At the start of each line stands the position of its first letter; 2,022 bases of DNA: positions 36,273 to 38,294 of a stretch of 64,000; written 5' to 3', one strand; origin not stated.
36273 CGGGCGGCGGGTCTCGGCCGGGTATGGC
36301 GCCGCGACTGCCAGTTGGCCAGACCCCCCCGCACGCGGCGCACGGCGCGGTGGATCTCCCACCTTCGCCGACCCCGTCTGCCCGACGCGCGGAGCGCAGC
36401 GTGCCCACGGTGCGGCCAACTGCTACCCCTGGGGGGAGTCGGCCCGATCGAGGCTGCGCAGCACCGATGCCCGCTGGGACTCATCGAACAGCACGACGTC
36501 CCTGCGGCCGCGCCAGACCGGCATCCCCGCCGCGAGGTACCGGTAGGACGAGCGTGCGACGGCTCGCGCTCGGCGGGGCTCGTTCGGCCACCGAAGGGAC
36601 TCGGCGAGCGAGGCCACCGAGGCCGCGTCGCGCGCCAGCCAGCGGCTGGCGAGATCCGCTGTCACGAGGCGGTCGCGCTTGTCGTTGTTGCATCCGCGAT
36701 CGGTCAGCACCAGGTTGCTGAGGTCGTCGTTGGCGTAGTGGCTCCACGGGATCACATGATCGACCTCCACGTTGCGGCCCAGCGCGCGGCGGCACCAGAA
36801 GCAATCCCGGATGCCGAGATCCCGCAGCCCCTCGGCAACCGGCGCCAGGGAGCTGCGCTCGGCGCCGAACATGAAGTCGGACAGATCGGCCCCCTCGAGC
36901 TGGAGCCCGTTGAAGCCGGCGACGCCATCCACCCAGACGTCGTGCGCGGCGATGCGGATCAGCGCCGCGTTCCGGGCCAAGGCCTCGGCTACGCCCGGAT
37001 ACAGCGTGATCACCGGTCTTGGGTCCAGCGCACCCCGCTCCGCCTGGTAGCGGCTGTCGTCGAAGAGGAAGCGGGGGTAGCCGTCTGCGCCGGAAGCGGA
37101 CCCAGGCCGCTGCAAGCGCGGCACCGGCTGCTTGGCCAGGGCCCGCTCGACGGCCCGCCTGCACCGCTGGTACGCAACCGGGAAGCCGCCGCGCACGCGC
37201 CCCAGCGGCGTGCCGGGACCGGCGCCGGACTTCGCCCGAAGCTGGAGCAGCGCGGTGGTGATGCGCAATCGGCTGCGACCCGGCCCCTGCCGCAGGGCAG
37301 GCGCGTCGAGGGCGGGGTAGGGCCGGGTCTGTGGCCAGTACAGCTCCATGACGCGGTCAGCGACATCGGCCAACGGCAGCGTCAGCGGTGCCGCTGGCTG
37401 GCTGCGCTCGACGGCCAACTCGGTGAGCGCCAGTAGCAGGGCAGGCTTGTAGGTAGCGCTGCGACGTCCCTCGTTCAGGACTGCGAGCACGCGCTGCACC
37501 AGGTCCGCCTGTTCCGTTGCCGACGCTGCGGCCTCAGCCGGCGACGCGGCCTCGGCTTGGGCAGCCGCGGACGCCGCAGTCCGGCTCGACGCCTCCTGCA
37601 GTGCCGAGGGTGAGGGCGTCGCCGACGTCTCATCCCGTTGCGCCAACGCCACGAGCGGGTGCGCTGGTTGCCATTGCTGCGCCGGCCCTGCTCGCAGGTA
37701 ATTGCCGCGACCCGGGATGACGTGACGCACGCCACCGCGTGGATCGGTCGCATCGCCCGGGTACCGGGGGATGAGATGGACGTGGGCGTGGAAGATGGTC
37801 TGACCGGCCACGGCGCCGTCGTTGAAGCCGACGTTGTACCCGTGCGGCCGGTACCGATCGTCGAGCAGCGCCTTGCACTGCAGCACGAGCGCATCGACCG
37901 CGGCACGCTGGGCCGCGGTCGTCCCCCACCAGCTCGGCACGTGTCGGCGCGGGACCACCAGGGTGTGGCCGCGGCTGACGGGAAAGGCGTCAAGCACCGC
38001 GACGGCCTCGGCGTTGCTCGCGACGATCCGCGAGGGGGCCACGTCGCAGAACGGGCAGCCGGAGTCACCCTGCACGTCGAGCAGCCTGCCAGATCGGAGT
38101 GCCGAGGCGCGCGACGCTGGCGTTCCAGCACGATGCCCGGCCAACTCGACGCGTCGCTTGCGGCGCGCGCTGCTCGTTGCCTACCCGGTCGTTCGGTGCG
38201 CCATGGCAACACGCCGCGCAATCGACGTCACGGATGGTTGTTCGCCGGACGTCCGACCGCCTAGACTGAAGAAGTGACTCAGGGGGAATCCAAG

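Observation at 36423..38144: Stand-alone HIT - unknown - HNH fusion protein at the edge of the accessory region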

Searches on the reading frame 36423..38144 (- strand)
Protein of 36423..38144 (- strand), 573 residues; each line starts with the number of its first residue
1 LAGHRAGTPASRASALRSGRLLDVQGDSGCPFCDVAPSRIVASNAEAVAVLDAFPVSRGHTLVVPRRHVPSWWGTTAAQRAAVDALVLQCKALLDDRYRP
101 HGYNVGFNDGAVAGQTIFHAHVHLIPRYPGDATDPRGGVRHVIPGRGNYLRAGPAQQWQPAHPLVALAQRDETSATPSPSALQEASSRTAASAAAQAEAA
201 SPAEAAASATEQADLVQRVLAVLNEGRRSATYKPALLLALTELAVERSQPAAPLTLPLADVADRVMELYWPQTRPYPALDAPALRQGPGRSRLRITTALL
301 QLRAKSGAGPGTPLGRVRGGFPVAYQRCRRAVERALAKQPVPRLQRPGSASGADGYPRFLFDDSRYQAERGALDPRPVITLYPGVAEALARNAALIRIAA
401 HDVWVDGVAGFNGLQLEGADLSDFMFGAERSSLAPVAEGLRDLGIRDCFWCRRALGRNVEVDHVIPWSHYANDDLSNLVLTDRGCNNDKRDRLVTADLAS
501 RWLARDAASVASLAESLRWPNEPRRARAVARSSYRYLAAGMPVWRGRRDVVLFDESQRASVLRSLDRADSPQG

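Call 3: search_protein_families(library=pfam, proteins=[window:36423-38144:-], max_evalue=1)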
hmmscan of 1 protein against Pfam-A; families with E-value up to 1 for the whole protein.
window:36423-38144:- (573 aa): 5 families
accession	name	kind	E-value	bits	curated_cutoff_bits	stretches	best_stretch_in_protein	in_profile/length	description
PF01230.28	HIT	-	1.6e-19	70.8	21.5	1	36-129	4-97/98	HIT domain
PF13395.12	HNH_4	-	1.4e-09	38.2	22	1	457-493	16-52/54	HNH endonuclease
PF11969.13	DcpS_C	-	2.1e-07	31.8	24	1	36-125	12-100/114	Scavenger mRNA decapping enzyme C-term binding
PF01844.29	HNH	-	3.7e-06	27.4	21.4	1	451-492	4-47/47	HNH endonuclease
PF14279.12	HNH_5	-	0.0033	17.7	27.5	1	448-493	1-47/56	HNH endonuclease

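Call 4: search_protein_families(library=padloc, proteins=[window:36423-38144:-], max_evalue=1)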
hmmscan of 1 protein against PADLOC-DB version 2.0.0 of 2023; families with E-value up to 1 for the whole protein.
window:36423-38144:- (573 aa): 14 families
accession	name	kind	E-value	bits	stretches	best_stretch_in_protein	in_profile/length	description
PDLC00441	ThsC2|ThsC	-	1.1e-11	42.8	1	22-134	6-122/148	HIT family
PDLC01256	Cas9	-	5.8e-05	20.1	1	457-492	527-562/711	"CAS-II-A,CAS-II-B,CAS-II-C; effector__SPE"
PDLC00973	Cas9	-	9.8e-05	19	1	458-492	624-658/830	CRISPR subtype II RNA-guided endonuclease Cas9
PDLC00315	PtuB1|PtuB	-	0.00016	19.5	1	448-502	33-88/227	Unknown function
PDLC01460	Cas9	-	0.00048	16.4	1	458-496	516-554/901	"CAS-II-A,CAS-II-B,CAS-II-C; effector__SPE"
PDLC01580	Cas9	-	0.0015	14.6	1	459-498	840-879/1329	"CAS-II-A,CAS-II-B,CAS-II-C; effector__SPE"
PDLC00335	PtuB1|PtuB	-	0.0049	14.4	1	447-496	50-105/214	Unknown function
PDLC02859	DpdF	-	0.0055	13.2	1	448-513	10-75/545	DpdF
PDLC00345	PtuB1|PtuB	-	0.0083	13.7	1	447-497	53-109/223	Unknown function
PDLC00325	PtuB1|PtuB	-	0.015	12.9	1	447-495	53-107/213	Unknown function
PDLC00975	Cas9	-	0.016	11.4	1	458-491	616-649/1120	Cas9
PDLC00323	PtuB1|PtuB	-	0.026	12.2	1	447-490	36-81/215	Unknown function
PDLC00336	PtuB1|PtuB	-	0.037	11.7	1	447-491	65-113/250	Unknown function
PDLC00331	PtuB1|PtuB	-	0.081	10.5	1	435-491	24-82/222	Unknown function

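Call 5: search_protein_families(library=ncbifam, proteins=[window:36423-38144:-], max_evalue=1)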
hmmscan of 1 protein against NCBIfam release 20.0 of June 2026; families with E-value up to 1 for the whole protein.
window:36423-38144:- (573 aa): 6 families
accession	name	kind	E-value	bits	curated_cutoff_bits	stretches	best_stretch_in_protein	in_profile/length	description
NF052622.1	ATPAdlTfActino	equivalog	7.9e-14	51.5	290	1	39-132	53-147/176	ATP adenylyltransferase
NF045834.1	M_plasma_HinT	exception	1.9e-12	48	130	1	37-127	11-101/102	histidine triad protein HinT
TIGR01865.2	cas_Csn1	equivalog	1.1e-06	27.3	100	1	457-494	592-629/1070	type II CRISPR RNA-guided endonuclease Cas9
NF040563.1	guided_IscB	equivalog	8.9e-05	21.8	175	1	446-503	193-250/314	RNA-guided endonuclease IscB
NF007965.0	PRK10687.1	equivalog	0.0002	21.4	206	1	37-125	16-105/119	purine nucleoside phosphoramidase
NF049971.1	CRISPR_Cas9d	exception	0.001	17.8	375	1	456-493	560-597/986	type II CRISPR RNA-guided endonuclease Cas9d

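Call 6: search_solved_structures(query=window:36423-38144:-, max_evalue=1, show_alignments=3)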
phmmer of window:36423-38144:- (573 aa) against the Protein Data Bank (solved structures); distinct sequences matched with E-value up to 1: 50.
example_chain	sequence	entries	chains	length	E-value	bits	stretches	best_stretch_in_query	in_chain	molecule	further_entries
3l7x_A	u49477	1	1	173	7.7e-16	61.3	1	11-130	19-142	Putative Hit-like protein involved in cell-cycle regulation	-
6af2_A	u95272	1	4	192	4.3e-15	58.8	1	25-134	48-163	HIT domain-containing protein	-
3o0m_A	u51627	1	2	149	8.6e-15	57.8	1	26-155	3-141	HIT family protein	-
3imi_A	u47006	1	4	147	9e-15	57.8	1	29-129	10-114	HIT family protein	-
3wo5_A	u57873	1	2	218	2.2e-14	56.5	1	39-165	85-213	AP-4-A phosphorylase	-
3ano_A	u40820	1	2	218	4.2e-14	55.6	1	39-165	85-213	AP-4-A phosphorylase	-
1y23_A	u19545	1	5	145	5e-14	55.3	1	29-129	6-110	Histidine triad protein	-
2eo4_A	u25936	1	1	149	1.5e-13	53.7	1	40-134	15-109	150aa long hypothetical histidine triad nucleotide-binding protein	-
3oj7_A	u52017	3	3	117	3.5e-10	42.6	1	29-125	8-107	Putative histidine triad family protein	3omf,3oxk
3ksv_A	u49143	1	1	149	6e-10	41.8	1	29-128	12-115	Uncharacterized protein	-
1ems_A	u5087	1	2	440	9e-10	41.3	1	38-134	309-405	NIT-FRAGILE HISTIDINE TRIAD FUSION PROTEIN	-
3o1z_A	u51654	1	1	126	5.3e-08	35.4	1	36-125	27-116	Histidine triad nucleotide-binding protein 1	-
3o1c_A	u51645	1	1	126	5.9e-08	35.3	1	36-125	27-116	Histidine triad nucleotide-binding protein 1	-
6iq1_A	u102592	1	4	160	8e-08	34.8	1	28-128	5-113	Adenosine 5'-monophosphoramidase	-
5uvm_A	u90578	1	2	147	1.7e-07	33.8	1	29-125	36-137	Histidine triad (HIT) protein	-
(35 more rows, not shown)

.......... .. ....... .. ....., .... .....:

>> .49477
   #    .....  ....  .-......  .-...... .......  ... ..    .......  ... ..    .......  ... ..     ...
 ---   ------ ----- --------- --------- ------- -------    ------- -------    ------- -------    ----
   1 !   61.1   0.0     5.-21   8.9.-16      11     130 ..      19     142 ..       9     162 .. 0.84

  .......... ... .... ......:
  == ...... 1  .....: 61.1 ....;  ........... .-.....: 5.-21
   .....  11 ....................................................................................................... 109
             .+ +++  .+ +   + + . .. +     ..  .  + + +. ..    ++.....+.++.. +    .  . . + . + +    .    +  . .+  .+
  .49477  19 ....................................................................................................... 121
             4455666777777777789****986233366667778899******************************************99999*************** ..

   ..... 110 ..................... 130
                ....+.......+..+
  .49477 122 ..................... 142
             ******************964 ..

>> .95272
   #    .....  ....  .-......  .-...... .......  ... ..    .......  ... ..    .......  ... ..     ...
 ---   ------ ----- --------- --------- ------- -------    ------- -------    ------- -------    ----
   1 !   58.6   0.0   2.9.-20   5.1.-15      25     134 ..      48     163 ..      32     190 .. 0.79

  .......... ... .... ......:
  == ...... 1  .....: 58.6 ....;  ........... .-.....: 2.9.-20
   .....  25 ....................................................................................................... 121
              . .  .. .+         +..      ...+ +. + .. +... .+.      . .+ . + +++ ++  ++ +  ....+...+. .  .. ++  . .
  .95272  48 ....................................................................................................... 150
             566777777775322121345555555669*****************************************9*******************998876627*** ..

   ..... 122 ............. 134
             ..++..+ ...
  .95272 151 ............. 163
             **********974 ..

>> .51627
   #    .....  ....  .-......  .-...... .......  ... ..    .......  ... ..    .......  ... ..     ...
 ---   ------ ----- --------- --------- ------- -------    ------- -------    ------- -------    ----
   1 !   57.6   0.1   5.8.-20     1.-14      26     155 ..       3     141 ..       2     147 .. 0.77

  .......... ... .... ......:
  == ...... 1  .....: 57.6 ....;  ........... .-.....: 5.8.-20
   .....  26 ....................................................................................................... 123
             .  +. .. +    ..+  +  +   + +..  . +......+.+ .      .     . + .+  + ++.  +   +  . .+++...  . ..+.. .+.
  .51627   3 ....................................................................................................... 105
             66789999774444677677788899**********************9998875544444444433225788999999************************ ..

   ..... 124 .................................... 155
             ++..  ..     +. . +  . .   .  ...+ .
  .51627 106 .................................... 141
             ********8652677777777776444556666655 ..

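Call 8: find_homologous_proteins(query=window:36423-38144:-, max_evalue=0.001)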
Query window:36423-38144:- (573 aa): 83 proteins with E <= 0.001 among 8000 candidates.
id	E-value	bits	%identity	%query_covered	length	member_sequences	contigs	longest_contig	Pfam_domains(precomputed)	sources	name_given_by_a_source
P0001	0.0e+0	1224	100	96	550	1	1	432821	PF11969.14,PF01230.30,PF13395.13,PF01844.30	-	-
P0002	1.2e-212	726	63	94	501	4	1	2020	PF11969.14,PF01230.30,PF13395.13,PF01844.30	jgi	jgi:diadenosine tetraphosphate (Ap4A) HIT family hydrolase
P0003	1.2e-207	709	61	94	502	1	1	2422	PF11969.14,PF01230.30,PF13395.13,PF01844.30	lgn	-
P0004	4.3e-206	704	62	94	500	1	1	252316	PF11969.14,PF01230.30,PF13395.13,PF01844.30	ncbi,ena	-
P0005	5.8e-196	671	61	94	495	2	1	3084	PF11969.14,PF01230.30,PF13395.13,PF01844.30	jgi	jgi:diadenosine tetraphosphate (Ap4A) HIT family hydrolase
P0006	4.9e-171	589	53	95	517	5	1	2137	PF11969.14,PF01230.30,PF13395.13,PF01844.30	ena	-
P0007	3.8e-167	576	52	94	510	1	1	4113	PF11969.14,PF01230.30,PF13395.13,PF01844.30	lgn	-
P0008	1.7e-166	574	51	94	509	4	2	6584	PF11969.14,PF01230.30,PF13395.13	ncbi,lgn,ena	-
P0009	8.3e-165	568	52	94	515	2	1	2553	PF11969.14,PF01230.30,PF13395.13,PF01844.30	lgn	-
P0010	1.1e-163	564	54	91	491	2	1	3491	PF11969.14,PF01230.30,PF13395.13,PF01844.30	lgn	-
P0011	1.6e-162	560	52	94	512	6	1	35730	PF11969.14,PF01230.30,PF13395.13,PF01844.30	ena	-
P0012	3.1e-161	556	54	94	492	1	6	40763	PF11969.14,PF01230.30,PF13395.13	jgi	jgi:diadenosine tetraphosphate (Ap4A) HIT family hydrolase/5-methylcytosine-specific restriction end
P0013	3.0e-160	553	52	94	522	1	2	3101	PF11969.14,PF01230.30,PF13395.13,PF01844.30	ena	-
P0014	4.2e-159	549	52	94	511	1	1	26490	PF11969.14,PF01230.30,PF13395.13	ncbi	-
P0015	1.0e-158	548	50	93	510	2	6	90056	PF11969.14,PF01230.30,PF13395.13,PF01844.30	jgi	-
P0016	2.3e-158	547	51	93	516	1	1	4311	PF11969.14,PF01230.30,PF13395.13,PF01844.30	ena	-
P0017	4.1e-156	539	51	94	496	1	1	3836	PF11969.14,PF01230.30,PF13395.13,PF01844.30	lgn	-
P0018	1.0e-154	535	51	94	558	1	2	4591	PF11969.14,PF01230.30,PF13395.13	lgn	-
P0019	3.9e-154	533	49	94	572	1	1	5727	PF11969.14,PF01230.30,PF13395.13,PF01844.30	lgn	-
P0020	6.8e-151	522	50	93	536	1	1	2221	PF11969.14,PF01230.30,PF13395.13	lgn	-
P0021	9.4e-151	522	49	94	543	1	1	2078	PF11969.14,PF01230.30,PF13395.13,PF01844.30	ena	-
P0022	4.4e-149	516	51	94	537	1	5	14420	PF11969.14,PF01230.30,PF13395.13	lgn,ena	-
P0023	2.9e-148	513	48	94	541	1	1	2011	PF11969.14,PF01230.30,PF13395.13,PF01844.30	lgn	-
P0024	8.1e-146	505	51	94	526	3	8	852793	PF01230.30,PF13395.13,PF01844.30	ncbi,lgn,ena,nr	ncbi:MAG: HIT domain-containing protein [Actinobacteria bacterium]|nr:HIT domain-containing protein 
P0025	1.2e-143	498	49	92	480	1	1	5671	PF11969.14,PF01230.30,PF13395.13,PF01844.30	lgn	-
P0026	5.9e-138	479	45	95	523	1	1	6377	PF01230.30,PF13395.13,PF01844.30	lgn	-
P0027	2.5e-136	474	45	94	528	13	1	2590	PF11969.14,PF01230.30,PF13395.13,PF01844.30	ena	-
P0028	2.4e-132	461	44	93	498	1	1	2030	PF11969.14,PF01230.30,PF13395.13,PF01844.30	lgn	-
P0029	9.0e-130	452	46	93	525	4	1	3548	PF11969.14,PF01230.30,PF13395.13,PF01844.30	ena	-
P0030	1.6e-127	445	46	93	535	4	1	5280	PF11969.14,PF01230.30,PF13395.13,PF01844.30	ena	-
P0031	8.0e-127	443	45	94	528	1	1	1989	PF11969.14,PF01230.30,PF13395.13,PF01844.30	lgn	-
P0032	2.3e-126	441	45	94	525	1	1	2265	PF11969.14,PF01230.30,PF13395.13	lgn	-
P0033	1.4e-124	435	45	94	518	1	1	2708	PF11969.14,PF01230.30,PF13395.13,PF01844.30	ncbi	-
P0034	4.7e-124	433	43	93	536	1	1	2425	PF11969.14,PF01230.30,PF13395.13,PF01844.30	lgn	-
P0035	6.1e-122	426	41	93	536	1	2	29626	PF11969.14,PF01230.30,PF13395.13,PF01844.30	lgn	-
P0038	6.6e-119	416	42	94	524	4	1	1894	PF11969.14,PF01230.30,PF13395.13,PF01844.30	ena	-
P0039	3.0e-118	414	41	93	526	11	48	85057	PF11969.14,PF01230.30,PF13395.13,PF01844.30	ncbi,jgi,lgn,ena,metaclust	ncbi:MAG: HIT domain-containing protein [Candidatus Nanopelagicales bacterium]|jgi:diadenosine tetra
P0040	5.8e-111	390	43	90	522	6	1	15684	PF11969.14,PF01230.30,PF13395.13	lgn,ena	-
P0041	1.2e-107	379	42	90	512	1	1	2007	PF11969.14,PF01230.30,PF13395.13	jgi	jgi:diadenosine tetraphosphate (Ap4A) HIT family hydrolase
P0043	3.0e-101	358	53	63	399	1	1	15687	PF13395.13,PF01844.30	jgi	jgi:hypothetical protein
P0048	3.3e-98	348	52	64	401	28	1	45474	PF13395.13,PF01844.30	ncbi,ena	-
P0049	1.7e-93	333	41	83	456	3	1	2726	PF01230.30,PF13395.13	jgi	-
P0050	9.1e-91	324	43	81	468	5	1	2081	PF01230.30,PF13395.13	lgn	-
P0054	1.4e-46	178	32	68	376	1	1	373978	PF11969.14,PF01230.30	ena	-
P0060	5.6e-40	156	55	25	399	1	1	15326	PF11969.14,PF01230.30,PF13091.13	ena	-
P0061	8.8e-39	152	60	21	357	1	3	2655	PF11969.14,PF01230.30,PF13091.13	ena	-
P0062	9.1e-38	149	59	22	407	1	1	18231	PF11969.14,PF01230.30,PF13091.13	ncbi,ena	-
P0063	1.8e-37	148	60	22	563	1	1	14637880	PF11969.14,PF01230.30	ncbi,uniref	ncbi:RHS repeat-associated core domain-containing protein [Sorangium sp. So ce296]|uniref:RHS repeat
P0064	5.0e-37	146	48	26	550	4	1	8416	PF11969.14,PF01230.30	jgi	jgi:diadenosine tetraphosphate (Ap4A) HIT family hydrolase/HKD family nuclease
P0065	1.2e-36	145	58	21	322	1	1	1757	PF11969.14,PF01230.30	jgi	jgi:diadenosine tetraphosphate (Ap4A) HIT family hydrolase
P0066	1.1e-35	142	52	21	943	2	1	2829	PF11969.14,PF00270.36,PF01230.30,PF09565.17,PF00271.38,PF04851.22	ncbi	ncbi:MAG: HIT domain-containing protein, partial [Candidatus Dadabacteria bacterium]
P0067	6.2e-35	139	51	22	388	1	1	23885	PF11969.14,PF01230.30,PF13091.13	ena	-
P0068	1.6e-34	138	55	21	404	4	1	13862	PF11969.14,PF01230.30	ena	-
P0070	2.7e-34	137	56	20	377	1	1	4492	PF11969.14,PF01230.30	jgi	jgi:diadenosine tetraphosphate (Ap4A) HIT family hydrolase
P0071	7.9e-34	136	53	21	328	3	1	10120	PF11969.14,PF01230.30,PF01844.30,PF14279.13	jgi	jgi:ATP adenylyltransferase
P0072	3.4e-33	134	37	42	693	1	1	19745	PF11969.14,PF01230.30,PF13091.13,PF00271.38,PF04851.22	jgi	jgi:HKD family nuclease/diadenosine tetraphosphate (Ap4A) HIT family hydrolase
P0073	4.2e-33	133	61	19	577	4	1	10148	PF11969.14,PF00270.36,PF01230.30,PF13091.13,PF18766.8,PF04851.22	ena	-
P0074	8.9e-33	132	55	23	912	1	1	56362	PF11969.14,PF00270.36,PF01230.30,PF18766.8,PF00271.38,PF04851.22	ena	-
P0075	1.9e-32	131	49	21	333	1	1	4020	PF11969.14,PF01230.30,PF01844.30,PF14279.13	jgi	jgi:ATP adenylyltransferase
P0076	4.4e-32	130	58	21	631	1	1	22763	PF11969.14,PF01230.30,PF10117.16,PF04851.22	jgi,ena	jgi:diadenosine tetraphosphate (Ap4A) HIT family hydrolase/HKD family nuclease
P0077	8.9e-32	129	58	21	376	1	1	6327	PF11969.14,PF01230.30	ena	-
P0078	2.3e-31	128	49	21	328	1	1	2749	PF11969.14,PF01230.30,PF01844.30,PF14279.13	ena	-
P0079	8.7e-29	119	53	21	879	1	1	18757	PF11969.14,PF01230.30,PF13091.13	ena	-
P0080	2.3e-28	118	49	21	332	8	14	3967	PF11969.14,PF01230.30,PF01844.30,PF14279.13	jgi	jgi:ATP adenylyltransferase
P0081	3.7e-27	114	47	22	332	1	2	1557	PF11969.14,PF01230.30,PF01844.30,PF14279.13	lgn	-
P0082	2.5e-25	108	47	20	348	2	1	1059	PF11969.14,PF01230.30,PF13091.13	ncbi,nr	ncbi:MAG: HIT domain-containing protein, partial [Pirellulaceae bacterium]|nr:HIT domain-containing 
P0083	6.9e-18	83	68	10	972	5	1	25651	PF00270.36,PF01230.30,PF13091.13,PF00271.38,PF04851.22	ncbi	ncbi:MAG: DEAD/DEAH box helicase family protein, partial [Planctomycetota bacterium]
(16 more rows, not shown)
